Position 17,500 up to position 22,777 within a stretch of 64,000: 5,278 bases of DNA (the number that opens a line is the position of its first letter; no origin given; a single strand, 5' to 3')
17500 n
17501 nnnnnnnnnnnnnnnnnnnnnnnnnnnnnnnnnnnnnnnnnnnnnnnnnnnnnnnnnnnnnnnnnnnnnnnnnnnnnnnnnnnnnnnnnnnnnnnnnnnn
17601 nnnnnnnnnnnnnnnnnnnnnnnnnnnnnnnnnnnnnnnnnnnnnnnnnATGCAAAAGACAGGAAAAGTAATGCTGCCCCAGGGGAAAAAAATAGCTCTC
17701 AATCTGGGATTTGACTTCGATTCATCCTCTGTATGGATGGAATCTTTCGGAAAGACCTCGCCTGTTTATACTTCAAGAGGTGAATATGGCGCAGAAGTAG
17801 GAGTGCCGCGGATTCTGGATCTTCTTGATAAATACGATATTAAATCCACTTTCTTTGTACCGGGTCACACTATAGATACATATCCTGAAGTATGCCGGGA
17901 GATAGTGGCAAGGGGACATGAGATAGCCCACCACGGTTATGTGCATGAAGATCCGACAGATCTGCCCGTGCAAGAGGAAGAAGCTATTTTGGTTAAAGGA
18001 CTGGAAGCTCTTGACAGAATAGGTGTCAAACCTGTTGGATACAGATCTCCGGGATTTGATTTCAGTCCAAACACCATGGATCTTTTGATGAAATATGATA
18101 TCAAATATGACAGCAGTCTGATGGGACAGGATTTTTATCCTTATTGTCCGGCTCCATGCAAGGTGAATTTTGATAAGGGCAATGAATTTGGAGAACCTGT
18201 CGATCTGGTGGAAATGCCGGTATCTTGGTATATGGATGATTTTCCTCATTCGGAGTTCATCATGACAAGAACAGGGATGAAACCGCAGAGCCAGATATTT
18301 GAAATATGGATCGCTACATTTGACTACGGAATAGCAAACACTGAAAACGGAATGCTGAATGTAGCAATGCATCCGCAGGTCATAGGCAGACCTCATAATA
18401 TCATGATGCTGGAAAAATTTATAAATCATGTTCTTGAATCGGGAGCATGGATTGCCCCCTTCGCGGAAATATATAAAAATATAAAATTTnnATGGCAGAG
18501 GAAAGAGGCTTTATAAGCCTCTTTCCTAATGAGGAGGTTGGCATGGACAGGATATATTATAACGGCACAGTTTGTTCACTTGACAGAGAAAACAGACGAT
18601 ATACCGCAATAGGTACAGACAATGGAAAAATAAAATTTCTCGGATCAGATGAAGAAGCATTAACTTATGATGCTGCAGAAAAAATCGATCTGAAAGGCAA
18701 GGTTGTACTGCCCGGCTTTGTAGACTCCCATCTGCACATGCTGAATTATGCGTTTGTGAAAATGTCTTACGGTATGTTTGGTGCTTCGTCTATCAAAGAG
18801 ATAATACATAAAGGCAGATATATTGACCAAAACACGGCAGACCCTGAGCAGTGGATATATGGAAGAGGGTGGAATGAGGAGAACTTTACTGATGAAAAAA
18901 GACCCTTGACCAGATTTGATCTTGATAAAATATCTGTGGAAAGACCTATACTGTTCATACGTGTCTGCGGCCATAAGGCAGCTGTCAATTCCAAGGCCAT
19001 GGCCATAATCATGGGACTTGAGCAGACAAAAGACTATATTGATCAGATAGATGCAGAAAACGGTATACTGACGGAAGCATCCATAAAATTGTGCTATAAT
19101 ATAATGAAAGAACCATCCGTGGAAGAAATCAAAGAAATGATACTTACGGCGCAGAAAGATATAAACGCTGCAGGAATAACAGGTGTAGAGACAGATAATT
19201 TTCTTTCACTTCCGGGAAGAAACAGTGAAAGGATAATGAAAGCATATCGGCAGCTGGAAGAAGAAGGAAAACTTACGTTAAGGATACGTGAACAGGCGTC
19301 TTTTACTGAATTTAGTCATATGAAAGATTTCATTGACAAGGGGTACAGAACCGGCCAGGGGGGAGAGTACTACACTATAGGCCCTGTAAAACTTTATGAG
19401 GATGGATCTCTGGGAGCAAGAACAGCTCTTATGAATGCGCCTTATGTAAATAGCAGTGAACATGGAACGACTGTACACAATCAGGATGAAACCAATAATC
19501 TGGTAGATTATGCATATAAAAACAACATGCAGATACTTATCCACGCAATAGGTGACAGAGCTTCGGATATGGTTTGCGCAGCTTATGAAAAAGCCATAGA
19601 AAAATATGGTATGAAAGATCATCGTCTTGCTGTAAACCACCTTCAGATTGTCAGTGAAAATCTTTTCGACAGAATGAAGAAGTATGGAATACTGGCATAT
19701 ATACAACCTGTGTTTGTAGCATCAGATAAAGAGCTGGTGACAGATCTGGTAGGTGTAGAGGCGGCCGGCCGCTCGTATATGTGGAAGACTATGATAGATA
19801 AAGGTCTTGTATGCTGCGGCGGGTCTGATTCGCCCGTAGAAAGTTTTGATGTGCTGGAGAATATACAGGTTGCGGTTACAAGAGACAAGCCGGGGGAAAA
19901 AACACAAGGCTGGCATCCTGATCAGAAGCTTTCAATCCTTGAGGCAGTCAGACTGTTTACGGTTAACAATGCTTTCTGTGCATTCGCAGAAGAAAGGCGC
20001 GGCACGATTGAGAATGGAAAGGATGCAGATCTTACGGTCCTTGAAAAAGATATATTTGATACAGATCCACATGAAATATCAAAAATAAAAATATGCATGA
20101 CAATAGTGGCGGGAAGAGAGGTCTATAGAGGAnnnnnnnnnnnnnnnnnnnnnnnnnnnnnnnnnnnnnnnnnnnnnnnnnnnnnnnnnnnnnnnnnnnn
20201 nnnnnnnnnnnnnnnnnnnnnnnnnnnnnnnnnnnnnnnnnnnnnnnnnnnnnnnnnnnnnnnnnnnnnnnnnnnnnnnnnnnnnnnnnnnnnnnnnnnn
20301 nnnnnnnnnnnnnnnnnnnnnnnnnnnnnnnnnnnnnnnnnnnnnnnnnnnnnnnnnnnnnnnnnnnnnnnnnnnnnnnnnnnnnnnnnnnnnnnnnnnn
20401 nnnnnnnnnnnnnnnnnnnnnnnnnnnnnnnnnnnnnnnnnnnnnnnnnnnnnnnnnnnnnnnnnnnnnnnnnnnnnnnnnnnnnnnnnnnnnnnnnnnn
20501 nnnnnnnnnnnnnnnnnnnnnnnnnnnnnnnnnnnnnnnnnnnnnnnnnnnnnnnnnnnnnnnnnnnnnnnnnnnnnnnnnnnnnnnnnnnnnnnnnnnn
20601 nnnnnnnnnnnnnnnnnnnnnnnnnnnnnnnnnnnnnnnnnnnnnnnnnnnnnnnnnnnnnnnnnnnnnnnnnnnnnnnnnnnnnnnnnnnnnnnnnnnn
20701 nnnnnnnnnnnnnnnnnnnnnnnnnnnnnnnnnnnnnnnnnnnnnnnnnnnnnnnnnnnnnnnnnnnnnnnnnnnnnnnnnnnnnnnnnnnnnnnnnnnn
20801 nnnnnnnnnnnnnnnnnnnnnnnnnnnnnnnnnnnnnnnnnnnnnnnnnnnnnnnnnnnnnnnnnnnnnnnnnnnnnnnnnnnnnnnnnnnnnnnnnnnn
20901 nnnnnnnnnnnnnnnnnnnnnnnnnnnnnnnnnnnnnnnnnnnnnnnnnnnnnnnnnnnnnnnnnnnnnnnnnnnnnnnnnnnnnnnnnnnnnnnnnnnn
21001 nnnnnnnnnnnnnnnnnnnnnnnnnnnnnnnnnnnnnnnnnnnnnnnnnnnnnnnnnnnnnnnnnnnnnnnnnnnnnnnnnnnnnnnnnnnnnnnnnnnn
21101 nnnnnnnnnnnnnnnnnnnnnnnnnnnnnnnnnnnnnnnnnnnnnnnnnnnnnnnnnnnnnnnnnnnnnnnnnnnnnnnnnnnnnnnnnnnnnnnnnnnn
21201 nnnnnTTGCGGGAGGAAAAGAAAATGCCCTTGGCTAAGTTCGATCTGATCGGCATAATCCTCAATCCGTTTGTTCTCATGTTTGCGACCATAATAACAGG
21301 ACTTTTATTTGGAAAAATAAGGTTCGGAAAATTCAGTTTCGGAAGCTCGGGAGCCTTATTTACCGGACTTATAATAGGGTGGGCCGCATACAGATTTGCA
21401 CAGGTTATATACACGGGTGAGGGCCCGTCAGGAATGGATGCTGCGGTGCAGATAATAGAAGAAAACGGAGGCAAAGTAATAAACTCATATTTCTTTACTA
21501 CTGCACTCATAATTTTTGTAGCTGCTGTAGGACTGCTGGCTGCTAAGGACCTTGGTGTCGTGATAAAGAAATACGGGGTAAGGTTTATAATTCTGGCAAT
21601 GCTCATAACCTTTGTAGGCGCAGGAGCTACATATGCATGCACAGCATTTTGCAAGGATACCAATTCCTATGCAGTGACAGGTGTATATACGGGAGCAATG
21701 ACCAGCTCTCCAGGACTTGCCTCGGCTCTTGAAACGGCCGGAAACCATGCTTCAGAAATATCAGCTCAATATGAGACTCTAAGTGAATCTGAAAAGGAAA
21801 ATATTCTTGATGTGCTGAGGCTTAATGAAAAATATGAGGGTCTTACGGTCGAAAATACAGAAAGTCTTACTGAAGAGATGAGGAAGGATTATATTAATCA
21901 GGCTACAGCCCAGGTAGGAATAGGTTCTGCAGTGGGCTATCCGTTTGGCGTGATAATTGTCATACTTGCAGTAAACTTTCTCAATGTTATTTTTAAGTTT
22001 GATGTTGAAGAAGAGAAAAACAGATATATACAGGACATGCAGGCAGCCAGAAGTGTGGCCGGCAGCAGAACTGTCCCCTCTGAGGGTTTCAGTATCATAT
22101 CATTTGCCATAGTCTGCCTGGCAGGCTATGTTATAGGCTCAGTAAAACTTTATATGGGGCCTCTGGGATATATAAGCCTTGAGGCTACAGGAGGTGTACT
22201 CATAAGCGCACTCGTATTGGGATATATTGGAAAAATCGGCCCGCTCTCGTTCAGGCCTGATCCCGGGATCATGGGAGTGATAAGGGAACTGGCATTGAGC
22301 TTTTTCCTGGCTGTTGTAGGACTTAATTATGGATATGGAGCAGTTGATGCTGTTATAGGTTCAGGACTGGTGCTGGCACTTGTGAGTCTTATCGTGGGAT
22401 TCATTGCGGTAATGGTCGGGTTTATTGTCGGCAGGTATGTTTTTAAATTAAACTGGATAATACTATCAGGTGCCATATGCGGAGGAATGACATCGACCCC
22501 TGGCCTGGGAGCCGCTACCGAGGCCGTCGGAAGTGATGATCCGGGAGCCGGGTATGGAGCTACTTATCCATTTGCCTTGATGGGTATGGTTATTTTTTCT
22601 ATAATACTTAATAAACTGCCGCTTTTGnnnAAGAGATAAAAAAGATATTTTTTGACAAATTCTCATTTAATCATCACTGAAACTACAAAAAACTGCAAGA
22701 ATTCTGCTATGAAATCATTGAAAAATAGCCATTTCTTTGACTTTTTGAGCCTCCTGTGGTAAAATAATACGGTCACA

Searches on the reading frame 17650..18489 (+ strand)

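Call 53: search_protein_families(library=pfam, proteins=[window:17650-18489:+], max_evalue=0.00001)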
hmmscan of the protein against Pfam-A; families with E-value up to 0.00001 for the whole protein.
window:17650-18489:+ (280 aa): 2 families
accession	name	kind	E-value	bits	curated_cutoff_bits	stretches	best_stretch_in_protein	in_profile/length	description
PF01522.26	Polysacc_deac_1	-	9.9e-19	68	23.1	1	49-152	18-122/124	Polysaccharide deacetylase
PF10096.14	DUF2334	-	7e-08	32.7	26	1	54-200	20-154/203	Uncharacterized protein conserved in bacteria (DUF2334)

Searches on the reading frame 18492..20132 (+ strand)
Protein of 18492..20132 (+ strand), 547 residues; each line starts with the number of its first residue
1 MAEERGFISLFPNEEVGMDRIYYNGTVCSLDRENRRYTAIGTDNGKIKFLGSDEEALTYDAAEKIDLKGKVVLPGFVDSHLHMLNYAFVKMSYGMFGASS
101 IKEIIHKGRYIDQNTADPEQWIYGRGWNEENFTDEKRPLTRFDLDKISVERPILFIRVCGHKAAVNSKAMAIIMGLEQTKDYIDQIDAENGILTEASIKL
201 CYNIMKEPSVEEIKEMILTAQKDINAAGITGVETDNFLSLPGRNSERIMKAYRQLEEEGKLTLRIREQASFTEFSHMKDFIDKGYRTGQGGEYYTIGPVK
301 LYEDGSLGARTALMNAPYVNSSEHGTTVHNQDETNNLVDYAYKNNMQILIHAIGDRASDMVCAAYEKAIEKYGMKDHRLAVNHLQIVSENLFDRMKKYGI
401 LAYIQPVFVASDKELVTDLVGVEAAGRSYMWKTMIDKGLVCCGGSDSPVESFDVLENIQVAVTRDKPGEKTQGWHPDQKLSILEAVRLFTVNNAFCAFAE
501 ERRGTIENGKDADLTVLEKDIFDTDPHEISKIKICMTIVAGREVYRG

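Call 53: search_protein_families(library=pfam, proteins=[window:18492-20132:+], max_evalue=0.00001)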
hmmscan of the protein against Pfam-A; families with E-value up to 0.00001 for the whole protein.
window:18492-20132:+ (547 aa): 2 families
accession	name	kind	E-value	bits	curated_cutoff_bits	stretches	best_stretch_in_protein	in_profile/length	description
PF07969.17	Amidohydro_3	-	1.6e-98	331.7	29.7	1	65-545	3-472/472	Amidohydrolase family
PF01979.26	Amidohydro_1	-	4.6e-15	56.1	25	1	322-544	125-345/345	Amidohydrolase family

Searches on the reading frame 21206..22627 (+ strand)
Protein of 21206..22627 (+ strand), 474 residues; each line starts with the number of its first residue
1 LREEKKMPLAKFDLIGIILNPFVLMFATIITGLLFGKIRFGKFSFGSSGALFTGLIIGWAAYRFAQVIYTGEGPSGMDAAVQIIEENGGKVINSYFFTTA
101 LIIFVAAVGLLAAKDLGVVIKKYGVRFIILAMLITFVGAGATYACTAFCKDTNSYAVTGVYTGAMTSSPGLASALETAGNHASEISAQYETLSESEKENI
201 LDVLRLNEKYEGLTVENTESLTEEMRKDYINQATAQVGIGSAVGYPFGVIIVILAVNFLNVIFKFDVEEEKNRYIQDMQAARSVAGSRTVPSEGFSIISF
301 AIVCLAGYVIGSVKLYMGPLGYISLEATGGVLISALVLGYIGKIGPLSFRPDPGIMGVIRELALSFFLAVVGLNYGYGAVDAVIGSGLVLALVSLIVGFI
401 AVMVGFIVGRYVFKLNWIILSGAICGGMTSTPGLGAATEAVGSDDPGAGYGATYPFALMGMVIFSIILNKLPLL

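Call 53: search_protein_families(library=pfam, proteins=[window:21206-22627:+], max_evalue=0.00001)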
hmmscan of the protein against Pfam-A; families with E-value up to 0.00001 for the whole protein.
window:21206-22627:+ (474 aa): 1 family
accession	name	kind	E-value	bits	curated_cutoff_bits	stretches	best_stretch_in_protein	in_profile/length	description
PF06826.17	Asp-Al_Ex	-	1.1e-55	188.4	27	2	300-469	2-166/167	Predicted Permease Membrane Region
